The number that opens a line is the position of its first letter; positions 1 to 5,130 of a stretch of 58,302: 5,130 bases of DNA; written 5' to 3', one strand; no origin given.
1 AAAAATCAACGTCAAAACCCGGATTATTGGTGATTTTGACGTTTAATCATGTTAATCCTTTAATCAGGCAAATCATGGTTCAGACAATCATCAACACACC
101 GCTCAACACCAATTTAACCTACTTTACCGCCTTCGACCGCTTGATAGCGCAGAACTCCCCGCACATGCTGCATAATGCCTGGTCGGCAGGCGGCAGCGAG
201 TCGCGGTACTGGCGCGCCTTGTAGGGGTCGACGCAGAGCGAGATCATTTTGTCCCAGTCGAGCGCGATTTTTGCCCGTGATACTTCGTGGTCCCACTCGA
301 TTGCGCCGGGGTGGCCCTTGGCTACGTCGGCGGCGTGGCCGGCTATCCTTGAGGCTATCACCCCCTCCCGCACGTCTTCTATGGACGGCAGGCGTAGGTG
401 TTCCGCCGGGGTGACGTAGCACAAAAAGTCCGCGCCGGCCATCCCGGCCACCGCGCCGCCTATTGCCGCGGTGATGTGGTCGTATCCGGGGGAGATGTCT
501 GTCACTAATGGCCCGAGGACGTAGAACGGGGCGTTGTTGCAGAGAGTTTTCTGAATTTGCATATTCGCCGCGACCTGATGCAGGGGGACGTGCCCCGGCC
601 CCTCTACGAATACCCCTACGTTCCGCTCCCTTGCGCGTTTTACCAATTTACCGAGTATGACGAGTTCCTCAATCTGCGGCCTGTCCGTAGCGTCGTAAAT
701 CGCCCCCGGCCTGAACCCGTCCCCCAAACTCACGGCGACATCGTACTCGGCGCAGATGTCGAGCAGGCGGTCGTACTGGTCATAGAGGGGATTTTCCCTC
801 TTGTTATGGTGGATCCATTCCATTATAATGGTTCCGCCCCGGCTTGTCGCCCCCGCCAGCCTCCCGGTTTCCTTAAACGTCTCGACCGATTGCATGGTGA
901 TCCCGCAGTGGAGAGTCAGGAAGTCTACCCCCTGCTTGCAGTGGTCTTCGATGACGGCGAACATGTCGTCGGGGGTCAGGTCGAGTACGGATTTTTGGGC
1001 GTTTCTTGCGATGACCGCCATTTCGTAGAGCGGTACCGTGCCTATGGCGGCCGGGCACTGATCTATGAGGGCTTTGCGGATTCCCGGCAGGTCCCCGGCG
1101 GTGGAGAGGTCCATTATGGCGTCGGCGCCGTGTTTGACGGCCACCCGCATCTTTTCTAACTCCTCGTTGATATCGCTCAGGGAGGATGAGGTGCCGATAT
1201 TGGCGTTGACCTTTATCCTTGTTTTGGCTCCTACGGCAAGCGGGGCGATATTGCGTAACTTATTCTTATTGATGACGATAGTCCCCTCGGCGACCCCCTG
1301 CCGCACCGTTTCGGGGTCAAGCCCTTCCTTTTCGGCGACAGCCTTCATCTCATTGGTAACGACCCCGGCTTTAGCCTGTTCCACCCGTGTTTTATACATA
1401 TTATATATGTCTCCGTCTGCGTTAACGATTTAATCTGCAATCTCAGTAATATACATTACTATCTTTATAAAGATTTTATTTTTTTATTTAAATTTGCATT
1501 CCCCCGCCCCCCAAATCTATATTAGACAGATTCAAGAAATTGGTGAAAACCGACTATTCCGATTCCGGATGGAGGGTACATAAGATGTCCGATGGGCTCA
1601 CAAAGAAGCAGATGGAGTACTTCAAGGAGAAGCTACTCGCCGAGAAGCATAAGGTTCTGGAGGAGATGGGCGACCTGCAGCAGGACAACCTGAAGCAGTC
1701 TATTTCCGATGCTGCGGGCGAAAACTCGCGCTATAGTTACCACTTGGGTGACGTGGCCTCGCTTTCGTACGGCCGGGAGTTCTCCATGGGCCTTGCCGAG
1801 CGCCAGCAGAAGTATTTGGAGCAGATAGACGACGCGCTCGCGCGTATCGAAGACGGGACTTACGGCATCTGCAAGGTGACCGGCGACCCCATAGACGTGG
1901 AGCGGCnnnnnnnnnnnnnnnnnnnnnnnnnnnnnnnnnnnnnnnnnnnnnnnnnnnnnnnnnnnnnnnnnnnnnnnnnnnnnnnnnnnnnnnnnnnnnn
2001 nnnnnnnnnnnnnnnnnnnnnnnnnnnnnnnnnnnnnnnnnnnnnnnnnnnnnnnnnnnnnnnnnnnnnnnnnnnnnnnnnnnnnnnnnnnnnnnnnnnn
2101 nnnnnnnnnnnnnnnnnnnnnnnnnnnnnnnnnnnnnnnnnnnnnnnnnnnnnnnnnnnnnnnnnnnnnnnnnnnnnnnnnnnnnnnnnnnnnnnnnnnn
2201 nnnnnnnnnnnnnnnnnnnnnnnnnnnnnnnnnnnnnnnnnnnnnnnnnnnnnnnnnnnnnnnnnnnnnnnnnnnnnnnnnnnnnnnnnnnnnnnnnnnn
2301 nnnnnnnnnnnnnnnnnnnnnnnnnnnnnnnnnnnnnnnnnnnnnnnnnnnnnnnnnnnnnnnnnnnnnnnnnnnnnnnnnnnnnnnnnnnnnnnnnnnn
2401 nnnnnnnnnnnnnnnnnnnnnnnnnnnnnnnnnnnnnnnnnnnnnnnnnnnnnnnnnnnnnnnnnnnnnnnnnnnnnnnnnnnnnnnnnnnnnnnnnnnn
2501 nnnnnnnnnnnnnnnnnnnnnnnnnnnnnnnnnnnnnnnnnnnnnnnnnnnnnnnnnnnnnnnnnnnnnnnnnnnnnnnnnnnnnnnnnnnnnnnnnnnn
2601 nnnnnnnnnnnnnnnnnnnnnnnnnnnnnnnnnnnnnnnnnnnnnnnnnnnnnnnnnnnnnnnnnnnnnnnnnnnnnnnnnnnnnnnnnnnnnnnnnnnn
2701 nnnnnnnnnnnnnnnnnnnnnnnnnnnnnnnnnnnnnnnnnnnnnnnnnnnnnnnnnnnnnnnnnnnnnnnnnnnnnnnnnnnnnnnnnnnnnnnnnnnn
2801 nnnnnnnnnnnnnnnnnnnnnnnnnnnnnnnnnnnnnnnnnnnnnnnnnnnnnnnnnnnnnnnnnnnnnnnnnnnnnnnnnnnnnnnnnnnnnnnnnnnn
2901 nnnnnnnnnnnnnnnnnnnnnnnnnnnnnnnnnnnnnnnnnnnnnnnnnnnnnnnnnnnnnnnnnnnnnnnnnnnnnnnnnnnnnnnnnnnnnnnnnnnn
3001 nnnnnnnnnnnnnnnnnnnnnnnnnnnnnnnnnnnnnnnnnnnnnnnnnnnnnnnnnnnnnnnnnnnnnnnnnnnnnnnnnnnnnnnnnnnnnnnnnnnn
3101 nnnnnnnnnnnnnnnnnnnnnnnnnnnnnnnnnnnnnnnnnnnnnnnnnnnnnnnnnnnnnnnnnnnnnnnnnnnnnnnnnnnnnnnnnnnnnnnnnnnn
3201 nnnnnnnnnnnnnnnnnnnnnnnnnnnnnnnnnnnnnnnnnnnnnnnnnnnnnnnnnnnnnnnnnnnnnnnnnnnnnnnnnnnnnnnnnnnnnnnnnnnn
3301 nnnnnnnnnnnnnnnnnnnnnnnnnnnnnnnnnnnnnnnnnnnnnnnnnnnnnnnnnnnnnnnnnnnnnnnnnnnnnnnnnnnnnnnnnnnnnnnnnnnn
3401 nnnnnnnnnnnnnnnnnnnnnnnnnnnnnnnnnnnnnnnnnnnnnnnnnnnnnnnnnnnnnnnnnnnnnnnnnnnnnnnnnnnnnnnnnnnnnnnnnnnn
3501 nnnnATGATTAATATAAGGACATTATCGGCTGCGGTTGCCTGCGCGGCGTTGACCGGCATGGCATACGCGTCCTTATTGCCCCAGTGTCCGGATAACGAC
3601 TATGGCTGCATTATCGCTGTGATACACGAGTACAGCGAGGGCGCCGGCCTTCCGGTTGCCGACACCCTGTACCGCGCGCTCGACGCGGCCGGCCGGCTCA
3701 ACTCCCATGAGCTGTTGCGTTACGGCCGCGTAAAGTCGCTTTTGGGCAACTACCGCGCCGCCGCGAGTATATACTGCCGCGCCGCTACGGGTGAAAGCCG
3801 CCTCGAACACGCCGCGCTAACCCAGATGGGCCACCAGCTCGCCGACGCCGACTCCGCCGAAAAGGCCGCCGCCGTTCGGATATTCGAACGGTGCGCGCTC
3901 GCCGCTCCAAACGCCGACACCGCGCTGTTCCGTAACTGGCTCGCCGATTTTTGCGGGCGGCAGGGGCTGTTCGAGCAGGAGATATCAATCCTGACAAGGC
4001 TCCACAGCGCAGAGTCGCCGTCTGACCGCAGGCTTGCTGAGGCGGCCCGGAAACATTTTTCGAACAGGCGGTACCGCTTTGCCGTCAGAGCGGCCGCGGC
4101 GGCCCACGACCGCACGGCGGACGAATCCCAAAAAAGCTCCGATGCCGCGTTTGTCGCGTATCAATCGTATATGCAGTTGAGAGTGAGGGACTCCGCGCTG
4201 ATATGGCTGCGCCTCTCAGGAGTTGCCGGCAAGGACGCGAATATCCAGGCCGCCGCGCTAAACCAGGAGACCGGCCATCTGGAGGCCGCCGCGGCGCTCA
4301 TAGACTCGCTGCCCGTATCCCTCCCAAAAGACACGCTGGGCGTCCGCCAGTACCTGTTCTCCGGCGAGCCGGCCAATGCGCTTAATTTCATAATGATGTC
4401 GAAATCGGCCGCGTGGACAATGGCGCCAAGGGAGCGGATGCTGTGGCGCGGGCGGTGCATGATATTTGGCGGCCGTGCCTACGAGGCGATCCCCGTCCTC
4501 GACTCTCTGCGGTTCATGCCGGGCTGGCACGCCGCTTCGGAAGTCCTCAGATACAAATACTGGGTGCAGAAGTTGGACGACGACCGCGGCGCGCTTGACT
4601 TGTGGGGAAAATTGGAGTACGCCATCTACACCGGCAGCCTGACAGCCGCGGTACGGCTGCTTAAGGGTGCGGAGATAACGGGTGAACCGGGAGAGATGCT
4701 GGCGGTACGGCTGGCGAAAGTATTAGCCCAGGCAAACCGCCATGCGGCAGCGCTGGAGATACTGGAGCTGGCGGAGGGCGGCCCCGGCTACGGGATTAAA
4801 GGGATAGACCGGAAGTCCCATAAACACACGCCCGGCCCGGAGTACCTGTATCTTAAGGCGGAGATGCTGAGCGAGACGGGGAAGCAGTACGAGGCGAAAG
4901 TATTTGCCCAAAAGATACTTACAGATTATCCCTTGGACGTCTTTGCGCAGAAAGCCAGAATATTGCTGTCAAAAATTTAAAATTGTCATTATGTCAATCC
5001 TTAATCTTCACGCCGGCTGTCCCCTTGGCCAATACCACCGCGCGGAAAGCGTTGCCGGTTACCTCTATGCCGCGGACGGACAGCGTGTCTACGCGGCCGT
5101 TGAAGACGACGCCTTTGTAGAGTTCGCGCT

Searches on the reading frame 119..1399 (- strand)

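Call 20: search_protein_families(library=pfam, proteins=[window:119-1399:-], max_evalue=5)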
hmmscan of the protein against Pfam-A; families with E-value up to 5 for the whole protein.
window:119-1399:- (426 aa): 1 family
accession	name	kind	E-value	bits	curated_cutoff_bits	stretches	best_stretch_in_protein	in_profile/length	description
PF01964.24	ThiC_Rad_SAM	-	2.8e-189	629.7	25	1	4-422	1-418/420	Radical SAM ThiC family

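Call 21: search_protein_families(library=ncbifam, proteins=[window:119-1399:-], max_evalue=5)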
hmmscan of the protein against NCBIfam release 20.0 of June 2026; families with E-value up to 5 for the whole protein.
window:119-1399:- (426 aa): 5 families
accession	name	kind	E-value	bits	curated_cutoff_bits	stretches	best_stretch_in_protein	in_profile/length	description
NF009895.0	PRK13352.1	equivalog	3.5e-188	625.7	410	1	3-423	2-418/430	phosphomethylpyrimidine synthase ThiC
TIGR00190.1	thiC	equivalog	3.5e-181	602.6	460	1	4-423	2-419/423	phosphomethylpyrimidine synthase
TIGR04386.1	ThiC_like_1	exception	2.2e-167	557.1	700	1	4-421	1-419/426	B12 lower ligand biosynthesis ThiC-like protein BzaB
NF006763.1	PRK09284.1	equivalog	1.8e-140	469.1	650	1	15-426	153-564/564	phosphomethylpyrimidine synthase ThiC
NF040743.1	ornith_mutase_E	equivalog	0.00012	20.2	800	1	76-150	80-149/730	D-ornithine 4,5-aminomutase subunit OraE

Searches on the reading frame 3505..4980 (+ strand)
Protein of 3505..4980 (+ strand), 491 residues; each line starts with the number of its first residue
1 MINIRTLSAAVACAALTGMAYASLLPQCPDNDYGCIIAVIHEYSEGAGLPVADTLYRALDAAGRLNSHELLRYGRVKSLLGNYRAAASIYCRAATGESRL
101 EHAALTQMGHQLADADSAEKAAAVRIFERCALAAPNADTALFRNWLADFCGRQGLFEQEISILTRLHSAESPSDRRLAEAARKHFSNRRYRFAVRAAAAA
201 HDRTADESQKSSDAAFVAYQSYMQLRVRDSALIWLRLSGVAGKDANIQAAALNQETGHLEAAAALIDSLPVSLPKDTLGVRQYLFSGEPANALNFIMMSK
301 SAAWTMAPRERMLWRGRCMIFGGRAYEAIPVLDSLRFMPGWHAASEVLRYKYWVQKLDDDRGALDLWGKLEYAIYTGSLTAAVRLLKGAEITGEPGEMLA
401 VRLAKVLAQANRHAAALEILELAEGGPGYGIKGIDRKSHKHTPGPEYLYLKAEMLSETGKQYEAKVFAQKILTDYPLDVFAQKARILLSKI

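Call 20: search_protein_families(library=pfam, proteins=[window:3505-4980:+], max_evalue=5)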
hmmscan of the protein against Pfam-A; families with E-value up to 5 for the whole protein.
window:3505-4980:+ (491 aa): 2 families
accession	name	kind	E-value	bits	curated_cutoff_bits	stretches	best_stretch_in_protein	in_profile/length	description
PF13174.12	TPR_6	-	0.0063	17.5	26.3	1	448-476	3-31/33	Tetratricopeptide repeat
PF13428.12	TPR_14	-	0.067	14.4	23.5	0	401-423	5-27/44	Tetratricopeptide repeat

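Call 21: search_protein_families(library=ncbifam, proteins=[window:3505-4980:+], max_evalue=5)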
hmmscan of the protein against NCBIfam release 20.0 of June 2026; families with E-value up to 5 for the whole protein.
window:3505-4980:+ (491 aa): 2 families
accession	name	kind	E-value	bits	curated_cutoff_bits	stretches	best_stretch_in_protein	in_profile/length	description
TIGR02795.1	tol_pal_ybgF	equivalog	0.015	15.9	90.1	1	438-484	69-115/119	tol-pal system protein YbgF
TIGR02552.1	LcrH_SycD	equivalog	4.4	7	104.8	1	52-105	37-89/136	SycD/LcrH family type III secretion system chaperone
